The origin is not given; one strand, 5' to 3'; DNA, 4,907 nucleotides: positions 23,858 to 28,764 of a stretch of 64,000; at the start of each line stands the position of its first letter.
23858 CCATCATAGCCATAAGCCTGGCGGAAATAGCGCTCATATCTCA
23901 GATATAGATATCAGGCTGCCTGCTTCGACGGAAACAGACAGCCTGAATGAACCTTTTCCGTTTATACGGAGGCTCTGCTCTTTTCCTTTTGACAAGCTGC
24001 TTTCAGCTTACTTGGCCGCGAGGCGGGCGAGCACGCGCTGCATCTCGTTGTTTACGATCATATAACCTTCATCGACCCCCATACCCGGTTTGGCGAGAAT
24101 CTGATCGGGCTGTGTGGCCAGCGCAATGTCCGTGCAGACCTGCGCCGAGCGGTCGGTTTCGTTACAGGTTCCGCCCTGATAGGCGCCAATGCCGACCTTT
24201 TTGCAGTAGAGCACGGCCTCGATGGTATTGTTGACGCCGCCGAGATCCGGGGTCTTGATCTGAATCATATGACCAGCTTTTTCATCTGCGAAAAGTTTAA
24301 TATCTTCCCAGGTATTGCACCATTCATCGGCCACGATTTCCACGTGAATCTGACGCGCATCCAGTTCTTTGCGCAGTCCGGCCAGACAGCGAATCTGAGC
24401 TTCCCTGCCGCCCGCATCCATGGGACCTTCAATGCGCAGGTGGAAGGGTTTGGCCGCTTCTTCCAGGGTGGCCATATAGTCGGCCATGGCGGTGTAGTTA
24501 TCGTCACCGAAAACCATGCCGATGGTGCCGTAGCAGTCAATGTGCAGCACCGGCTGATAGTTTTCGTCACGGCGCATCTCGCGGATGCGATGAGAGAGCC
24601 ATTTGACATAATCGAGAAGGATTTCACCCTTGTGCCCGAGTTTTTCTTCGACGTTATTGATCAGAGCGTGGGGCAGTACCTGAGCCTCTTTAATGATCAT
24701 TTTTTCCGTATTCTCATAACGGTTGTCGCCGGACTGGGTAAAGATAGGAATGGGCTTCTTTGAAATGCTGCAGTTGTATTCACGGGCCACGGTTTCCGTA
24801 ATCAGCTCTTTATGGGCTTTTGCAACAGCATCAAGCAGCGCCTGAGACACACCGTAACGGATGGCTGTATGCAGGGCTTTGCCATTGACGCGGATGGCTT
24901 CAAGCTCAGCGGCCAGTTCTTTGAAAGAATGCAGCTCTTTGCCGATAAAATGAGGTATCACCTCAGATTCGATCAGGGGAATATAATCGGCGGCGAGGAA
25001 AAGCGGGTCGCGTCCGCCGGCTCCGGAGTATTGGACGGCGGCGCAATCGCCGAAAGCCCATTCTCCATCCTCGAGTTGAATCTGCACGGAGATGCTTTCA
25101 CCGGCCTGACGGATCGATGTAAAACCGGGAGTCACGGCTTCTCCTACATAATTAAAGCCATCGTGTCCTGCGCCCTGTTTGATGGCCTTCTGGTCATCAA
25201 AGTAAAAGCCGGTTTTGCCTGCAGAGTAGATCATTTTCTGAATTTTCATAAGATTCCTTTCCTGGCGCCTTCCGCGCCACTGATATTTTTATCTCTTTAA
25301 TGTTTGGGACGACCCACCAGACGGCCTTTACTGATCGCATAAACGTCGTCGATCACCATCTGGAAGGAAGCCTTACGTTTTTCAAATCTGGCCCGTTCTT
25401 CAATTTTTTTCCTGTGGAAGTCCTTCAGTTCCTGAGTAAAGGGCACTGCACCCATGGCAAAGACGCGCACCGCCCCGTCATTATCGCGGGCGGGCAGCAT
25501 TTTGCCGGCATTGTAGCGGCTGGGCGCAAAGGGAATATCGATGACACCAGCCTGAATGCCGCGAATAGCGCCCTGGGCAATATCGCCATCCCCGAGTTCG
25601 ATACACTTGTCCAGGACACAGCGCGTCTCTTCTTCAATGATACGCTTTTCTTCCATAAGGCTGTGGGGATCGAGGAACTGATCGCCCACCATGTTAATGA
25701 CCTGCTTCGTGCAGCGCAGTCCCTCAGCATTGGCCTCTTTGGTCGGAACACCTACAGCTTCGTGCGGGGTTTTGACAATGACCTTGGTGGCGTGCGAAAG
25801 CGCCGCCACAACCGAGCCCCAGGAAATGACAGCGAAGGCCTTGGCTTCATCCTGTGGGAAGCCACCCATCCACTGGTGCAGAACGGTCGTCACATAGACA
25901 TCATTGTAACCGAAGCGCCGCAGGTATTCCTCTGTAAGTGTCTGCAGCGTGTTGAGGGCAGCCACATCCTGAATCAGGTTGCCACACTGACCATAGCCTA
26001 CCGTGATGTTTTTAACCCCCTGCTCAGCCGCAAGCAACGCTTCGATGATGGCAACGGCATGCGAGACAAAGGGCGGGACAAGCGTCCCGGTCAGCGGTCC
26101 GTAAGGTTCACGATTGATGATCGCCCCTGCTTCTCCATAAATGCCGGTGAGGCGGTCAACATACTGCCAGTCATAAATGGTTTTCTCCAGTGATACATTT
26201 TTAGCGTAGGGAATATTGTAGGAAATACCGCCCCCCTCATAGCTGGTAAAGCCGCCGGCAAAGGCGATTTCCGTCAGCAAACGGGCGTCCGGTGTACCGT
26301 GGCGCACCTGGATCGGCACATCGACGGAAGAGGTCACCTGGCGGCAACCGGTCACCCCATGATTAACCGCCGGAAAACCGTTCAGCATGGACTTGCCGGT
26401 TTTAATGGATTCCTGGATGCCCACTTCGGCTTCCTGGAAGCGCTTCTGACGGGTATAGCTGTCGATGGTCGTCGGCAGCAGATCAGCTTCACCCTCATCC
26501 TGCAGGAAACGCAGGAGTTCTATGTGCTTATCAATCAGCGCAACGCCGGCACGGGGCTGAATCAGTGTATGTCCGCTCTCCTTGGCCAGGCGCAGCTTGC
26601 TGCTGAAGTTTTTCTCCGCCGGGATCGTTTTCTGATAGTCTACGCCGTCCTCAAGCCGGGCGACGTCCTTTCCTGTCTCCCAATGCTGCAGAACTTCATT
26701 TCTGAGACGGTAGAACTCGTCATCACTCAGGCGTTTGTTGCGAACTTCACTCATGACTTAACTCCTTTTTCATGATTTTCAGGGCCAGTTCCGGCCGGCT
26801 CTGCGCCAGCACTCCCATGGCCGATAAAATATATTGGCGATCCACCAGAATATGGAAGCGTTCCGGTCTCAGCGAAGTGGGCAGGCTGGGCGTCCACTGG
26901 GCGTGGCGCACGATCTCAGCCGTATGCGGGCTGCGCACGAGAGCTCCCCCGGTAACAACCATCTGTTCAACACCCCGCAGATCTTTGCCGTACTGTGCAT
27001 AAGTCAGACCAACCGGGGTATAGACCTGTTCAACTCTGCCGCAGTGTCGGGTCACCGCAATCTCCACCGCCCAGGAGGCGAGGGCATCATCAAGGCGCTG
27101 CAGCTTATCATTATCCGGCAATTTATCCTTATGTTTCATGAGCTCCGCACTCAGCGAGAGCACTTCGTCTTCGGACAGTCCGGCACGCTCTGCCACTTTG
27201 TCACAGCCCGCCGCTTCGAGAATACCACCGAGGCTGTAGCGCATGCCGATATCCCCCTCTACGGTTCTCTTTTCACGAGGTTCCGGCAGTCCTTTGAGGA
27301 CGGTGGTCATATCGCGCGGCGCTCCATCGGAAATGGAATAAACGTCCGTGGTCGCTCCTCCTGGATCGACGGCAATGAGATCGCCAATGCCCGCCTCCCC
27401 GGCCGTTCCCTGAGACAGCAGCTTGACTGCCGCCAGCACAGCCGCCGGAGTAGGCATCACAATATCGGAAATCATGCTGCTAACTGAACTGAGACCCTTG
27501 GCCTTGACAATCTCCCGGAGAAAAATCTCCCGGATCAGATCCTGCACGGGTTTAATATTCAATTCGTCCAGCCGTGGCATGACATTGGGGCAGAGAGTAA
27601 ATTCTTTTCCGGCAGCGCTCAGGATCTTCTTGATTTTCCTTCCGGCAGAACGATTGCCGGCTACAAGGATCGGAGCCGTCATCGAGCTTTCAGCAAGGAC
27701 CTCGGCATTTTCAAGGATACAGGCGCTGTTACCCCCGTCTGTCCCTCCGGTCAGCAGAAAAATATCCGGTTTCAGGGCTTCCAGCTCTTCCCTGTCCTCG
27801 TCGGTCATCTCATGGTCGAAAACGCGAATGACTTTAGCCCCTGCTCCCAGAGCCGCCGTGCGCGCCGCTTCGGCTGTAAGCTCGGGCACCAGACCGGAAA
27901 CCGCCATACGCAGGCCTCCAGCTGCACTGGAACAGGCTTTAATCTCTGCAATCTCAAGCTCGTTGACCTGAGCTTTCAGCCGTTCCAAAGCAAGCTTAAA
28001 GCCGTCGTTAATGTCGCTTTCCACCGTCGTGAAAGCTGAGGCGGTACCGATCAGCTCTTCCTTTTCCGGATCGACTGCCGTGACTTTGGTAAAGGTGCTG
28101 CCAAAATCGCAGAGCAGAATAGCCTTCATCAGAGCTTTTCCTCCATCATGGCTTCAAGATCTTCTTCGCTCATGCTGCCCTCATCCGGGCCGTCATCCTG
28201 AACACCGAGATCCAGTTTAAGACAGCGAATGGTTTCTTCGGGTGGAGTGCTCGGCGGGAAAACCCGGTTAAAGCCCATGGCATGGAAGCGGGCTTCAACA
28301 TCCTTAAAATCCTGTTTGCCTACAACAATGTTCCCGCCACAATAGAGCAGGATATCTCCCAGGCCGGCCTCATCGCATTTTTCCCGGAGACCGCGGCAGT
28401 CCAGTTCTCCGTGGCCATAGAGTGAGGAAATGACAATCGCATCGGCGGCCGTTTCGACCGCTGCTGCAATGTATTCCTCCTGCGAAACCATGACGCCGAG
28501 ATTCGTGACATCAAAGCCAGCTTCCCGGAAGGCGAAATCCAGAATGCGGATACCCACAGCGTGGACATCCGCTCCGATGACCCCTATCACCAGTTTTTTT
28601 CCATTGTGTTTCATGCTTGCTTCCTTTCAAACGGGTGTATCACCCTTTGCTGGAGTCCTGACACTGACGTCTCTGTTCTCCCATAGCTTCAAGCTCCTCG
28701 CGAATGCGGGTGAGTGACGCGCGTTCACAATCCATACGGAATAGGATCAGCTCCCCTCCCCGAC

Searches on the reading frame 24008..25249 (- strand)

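Call 5: search_protein_families(library=pfam, proteins=[window:24008-25249:-], max_evalue=0.01)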
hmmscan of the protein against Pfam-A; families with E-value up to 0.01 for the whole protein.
window:24008-25249:- (413 aa): 3 families
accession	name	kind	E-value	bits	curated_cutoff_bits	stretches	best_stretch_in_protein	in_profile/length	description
PF07476.17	MAAL_C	-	9.3e-121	402.1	27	1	162-410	2-247/249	Methylaspartate ammonia-lyase C-terminus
PF05034.18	MAAL_N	-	2.4e-71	239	27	1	1-159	1-159/159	Methylaspartate ammonia-lyase N-terminus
PF13378.12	MR_MLE_C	-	4.4e-08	33.5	29.4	1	221-383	33-175/219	Enolase C-terminal domain-like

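Call 6: search_protein_families(library=ncbifam, proteins=[window:24008-25249:-], max_evalue=0.01)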
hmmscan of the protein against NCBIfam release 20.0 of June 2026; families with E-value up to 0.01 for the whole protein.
window:24008-25249:- (413 aa): 3 families
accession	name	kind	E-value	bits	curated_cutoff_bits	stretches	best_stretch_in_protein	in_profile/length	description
TIGR01502.1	B_methylAsp_ase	equivalog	1.7e-181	603.7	286.15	1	2-412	1-407/408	methylaspartate ammonia-lyase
TIGR01928.1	menC_lowGC_arch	equivalog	0.0015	17.7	200.65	0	299-362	221-284/325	o-succinylbenzoate synthase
TIGR02534.1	mucon_cyclo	subfamily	0.002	17.2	334.95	0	298-364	234-299/368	muconate/chloromuconate family cycloisomerase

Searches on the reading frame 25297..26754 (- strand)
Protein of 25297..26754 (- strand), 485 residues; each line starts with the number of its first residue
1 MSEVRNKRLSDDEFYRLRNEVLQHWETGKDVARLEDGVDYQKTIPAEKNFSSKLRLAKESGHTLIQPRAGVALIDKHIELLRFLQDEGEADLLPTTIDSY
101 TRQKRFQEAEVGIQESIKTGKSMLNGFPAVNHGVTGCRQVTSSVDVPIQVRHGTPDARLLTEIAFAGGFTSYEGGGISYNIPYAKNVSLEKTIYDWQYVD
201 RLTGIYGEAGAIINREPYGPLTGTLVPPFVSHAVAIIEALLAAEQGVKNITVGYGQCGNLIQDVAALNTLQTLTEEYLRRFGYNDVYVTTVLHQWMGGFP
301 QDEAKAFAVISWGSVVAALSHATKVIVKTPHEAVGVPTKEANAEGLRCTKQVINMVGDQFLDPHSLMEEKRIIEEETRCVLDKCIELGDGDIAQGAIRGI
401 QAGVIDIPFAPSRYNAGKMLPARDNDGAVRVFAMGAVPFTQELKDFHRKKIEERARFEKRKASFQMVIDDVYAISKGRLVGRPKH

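Call 5: search_protein_families(library=pfam, proteins=[window:25297-26754:-], max_evalue=0.01)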
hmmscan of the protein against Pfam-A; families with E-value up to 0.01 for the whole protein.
window:25297-26754:- (485 aa): 2 families
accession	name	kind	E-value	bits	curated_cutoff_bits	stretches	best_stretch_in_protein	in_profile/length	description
PF06368.17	Met_asp_mut_E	-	2.3e-231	768.3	26.6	1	44-483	1-441/441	Methylaspartate mutase E chain (MutE)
PF07796.16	DUF1638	-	0.0089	16.4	27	0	236-268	17-49/161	Protein of unknown function (DUF1638)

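Call 6: search_protein_families(library=ncbifam, proteins=[window:25297-26754:-], max_evalue=0.01)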
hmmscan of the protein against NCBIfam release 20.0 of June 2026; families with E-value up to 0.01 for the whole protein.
window:25297-26754:- (485 aa): 1 family
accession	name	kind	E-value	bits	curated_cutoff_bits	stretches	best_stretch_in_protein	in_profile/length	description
TIGR01503.1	MthylAspMut_E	equivalog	9e-232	769.8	390.1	1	4-483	1-480/480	methylaspartate mutase subunit E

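Call 79: search_protein_families(library=pfam, proteins=[L085:4958-5902:+, L085:5983-6405:+], max_evalue=0.01)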
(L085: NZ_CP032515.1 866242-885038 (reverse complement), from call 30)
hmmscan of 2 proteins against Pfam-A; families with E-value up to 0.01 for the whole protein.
L085:4958-5902:+ (314 aa): 0 families

L085:5983-6405:+ (140 aa): 0 families

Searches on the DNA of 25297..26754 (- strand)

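Call 29: search_dna_similar(query=window:25297-26754:-, collection=ecoli_genomes, mode=distant, max_rows=5)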
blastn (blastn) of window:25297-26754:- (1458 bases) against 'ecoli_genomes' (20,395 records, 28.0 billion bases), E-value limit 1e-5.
Records with a match: 1133; places in all: 1133; records where one place covers at least 80% of the query: 0.
Genomes with a match: 1132 of 5426; with a place that covers at least 80% of the query: 0. Places per genome that has any: lowest 1, median 1, highest 2. On chromosomes: 1132 places; on plasmids: 1.
Best place of each record, by identity: 60-80% 1133.
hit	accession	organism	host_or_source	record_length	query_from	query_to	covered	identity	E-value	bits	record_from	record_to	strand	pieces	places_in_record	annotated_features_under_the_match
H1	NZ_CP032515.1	Escherichia coli strain 118UI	Homo sapiens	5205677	196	998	55%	69.0%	2e-82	317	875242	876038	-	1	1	methylaspartate mutase subunit E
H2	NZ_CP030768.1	Escherichia coli strain 2017C-4173W12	missing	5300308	196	998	55%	69.0%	2e-82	317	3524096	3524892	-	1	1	methylaspartate mutase subunit E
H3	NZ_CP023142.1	Escherichia coli strain CFSAN061770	missing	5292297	196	998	55%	69.0%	2e-82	317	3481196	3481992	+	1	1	methylaspartate mutase subunit E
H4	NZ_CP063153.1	Escherichia coli strain M7424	Homo sapiens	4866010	196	998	55%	69.0%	2e-82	317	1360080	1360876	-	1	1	methylaspartate mutase subunit E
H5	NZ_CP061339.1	Escherichia coli strain M00057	Homo sapiens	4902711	196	998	55%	69.0%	2e-82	317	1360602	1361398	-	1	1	methylaspartate mutase subunit E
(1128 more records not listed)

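Call 30: get_annotated_region(hit=H1, flank=9000)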
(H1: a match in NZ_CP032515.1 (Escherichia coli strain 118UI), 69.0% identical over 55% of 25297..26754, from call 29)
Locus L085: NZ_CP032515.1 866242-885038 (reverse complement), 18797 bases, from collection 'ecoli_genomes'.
description: Escherichia coli strain 118UI chromosome, complete genome
organism: Escherichia coli strain 118UI (NCBI taxid 562)
replicon: chromosome; assembly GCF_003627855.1
host: Homo sapiens; source: urine; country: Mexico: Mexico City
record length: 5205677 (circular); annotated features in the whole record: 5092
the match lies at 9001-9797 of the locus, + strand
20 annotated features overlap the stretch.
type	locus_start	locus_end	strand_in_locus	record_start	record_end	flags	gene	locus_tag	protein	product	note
CDS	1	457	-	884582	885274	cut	tolQ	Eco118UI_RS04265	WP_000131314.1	Tol-Pal system protein TolQ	-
CDS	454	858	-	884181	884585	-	ybgC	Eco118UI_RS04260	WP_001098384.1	tol-pal system-associated acyl-CoA thioesterase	-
CDS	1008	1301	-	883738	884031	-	ybgE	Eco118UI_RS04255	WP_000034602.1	cyd operon protein YbgE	-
CDS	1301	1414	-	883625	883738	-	cydX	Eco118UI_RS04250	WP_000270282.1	cytochrome bd-I oxidase subunit CydX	-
CDS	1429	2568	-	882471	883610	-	cydB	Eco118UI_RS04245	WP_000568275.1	cytochrome d ubiquinol oxidase subunit II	-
CDS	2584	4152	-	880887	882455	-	cydA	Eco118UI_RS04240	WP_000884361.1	cytochrome ubiquinol oxidase subunit I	-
CDS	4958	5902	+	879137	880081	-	-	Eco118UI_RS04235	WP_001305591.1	hypothetical protein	-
CDS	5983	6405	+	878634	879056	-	-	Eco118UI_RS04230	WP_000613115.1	hypothetical protein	-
CDS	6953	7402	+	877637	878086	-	glmS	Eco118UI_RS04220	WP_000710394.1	methylaspartate mutase subunit S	-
CDS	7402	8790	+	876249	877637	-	glmL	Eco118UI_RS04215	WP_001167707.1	methylaspartate mutase accessory protein GlmL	-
CDS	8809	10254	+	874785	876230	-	-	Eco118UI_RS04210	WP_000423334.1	methylaspartate mutase subunit E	-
CDS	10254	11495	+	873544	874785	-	-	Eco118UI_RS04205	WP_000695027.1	methylaspartate ammonia-lyase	-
CDS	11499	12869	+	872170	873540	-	-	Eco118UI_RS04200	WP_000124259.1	acyclic terpene utilization AtuA family protein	-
CDS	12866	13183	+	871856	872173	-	-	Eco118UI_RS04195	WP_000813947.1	DUF4387 domain-containing protein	-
CDS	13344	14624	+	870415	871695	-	-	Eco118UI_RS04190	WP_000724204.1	dicarboxylate/amino acid:cation symporter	-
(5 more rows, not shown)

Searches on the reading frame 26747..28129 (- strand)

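Call 5: search_protein_families(library=pfam, proteins=[window:26747-28129:-], max_evalue=0.01)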
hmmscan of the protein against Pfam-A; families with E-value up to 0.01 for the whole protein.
window:26747-28129:- (460 aa): 3 families
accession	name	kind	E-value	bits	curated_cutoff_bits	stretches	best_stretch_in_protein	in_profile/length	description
PF13941.12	MutL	-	7e-169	562.8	27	1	4-457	1-450/450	MutL protein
PF05378.19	Hydant_A_N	-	0.00026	21.2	25.2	0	7-60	4-57/176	Hydantoinase/oxoprolinase N-terminal region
PF01968.24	Hydantoinase_A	-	0.00063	19.5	22.9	0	227-272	61-102/291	Hydantoinase/oxoprolinase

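Call 6: search_protein_families(library=ncbifam, proteins=[window:26747-28129:-], max_evalue=0.01)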
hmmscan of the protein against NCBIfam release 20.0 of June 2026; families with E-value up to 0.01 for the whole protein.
window:26747-28129:- (460 aa): 3 families
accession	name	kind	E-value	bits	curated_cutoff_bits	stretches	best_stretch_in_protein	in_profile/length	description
NF040745.1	accessory_GlmL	equivalog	2.6e-181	603.4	475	1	5-458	2-458/459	methylaspartate mutase accessory protein GlmL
TIGR01319.1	glmL_fam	subfamily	1.2e-128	429.9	204.05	1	8-457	2-455/456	GlmL family protein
NF040744.1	ornith_Or-4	equivalog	2.1e-113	379.3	600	1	4-457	3-447/448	GlmL-related ornithine degradation protein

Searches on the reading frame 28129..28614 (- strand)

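Call 5: search_protein_families(library=pfam, proteins=[window:28129-28614:-], max_evalue=0.01)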
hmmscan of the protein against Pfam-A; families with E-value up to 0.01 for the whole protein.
window:28129-28614:- (161 aa): 1 family
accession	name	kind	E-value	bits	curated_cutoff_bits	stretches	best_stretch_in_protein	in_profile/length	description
PF02310.24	B12-binding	-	2.2e-15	57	32.1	1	7-102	2-96/121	B12 binding domain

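Call 6: search_protein_families(library=ncbifam, proteins=[window:28129-28614:-], max_evalue=0.01)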
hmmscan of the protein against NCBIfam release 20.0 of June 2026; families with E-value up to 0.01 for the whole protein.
window:28129-28614:- (161 aa): 15 families
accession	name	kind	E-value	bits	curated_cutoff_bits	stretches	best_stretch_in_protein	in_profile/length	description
NF002612.0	PRK02261.1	equivalog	1.7e-65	219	110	1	6-141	4-139/148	methylaspartate mutase subunit S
TIGR01501.1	MthylAspMutase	equivalog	9.8e-62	206.6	135.8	1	6-137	2-133/134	methylaspartate mutase subunit S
TIGR00640.1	acid_CoA_mut_C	subfamily_domain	2.1e-15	56.9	57.45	1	7-135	4-126/132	methylmalonyl-CoA mutase C-terminal domain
NF006944.0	PRK09426.1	equivalog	1.7e-11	42.8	876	1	7-127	591-705/721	methylmalonyl-CoA mutase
NF040743.1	ornith_mutase_E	equivalog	1.4e-10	39.8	800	1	3-98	593-696/730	D-ornithine 4,5-aminomutase subunit OraE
TIGR02370.1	pyl_corrinoid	subfamily_domain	2.3e-10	40.2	215.3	1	7-103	86-181/197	methyltransferase cognate corrinoid protein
TIGR02082.1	metH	equivalog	1.3e-07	29.7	1010.85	1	4-66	733-794/1182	methionine synthase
NF007024.0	PRK09490.1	equivalog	1.6e-07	29.5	1497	1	5-65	751-811/1234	methionine synthase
NF045497.1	IsobCoAmut_IcmF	equivalog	1.8e-07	29.3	1500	1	16-122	13-115/1076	fused isobutyryl-CoA mutase/GTPase IcmF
NF047996.1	corrin_MtgC_2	exception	2.9e-07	30.2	370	1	7-96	91-181/212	glycine betaine-specific corrinoid protein MtgC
NF047995.1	corrinoid_MtgC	exception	4.2e-07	29.7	310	1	6-66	93-153/215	glycine betaine-specific corrinoid protein MtgC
NF041607.1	dimeth_corrin_MtbC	equivalog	4.7e-07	29.5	350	1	8-85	85-162/203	dimethylamine corrinoid protein MtbC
NF040655.1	MtaC_Meth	equivalog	5.6e-07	28.9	420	1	7-103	121-214/253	methanol--corrinoid protein MtaC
NF052385.1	Lys_5_6_beta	equivalog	5.3e-06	26.3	280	1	10-95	105-204/241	lysine 5,6-aminomutase subunit beta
NF040669.1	MtaC2_Meth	equivalog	0.0045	16.3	450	1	7-103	128-222/267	methanol--corrinoid protein MtaC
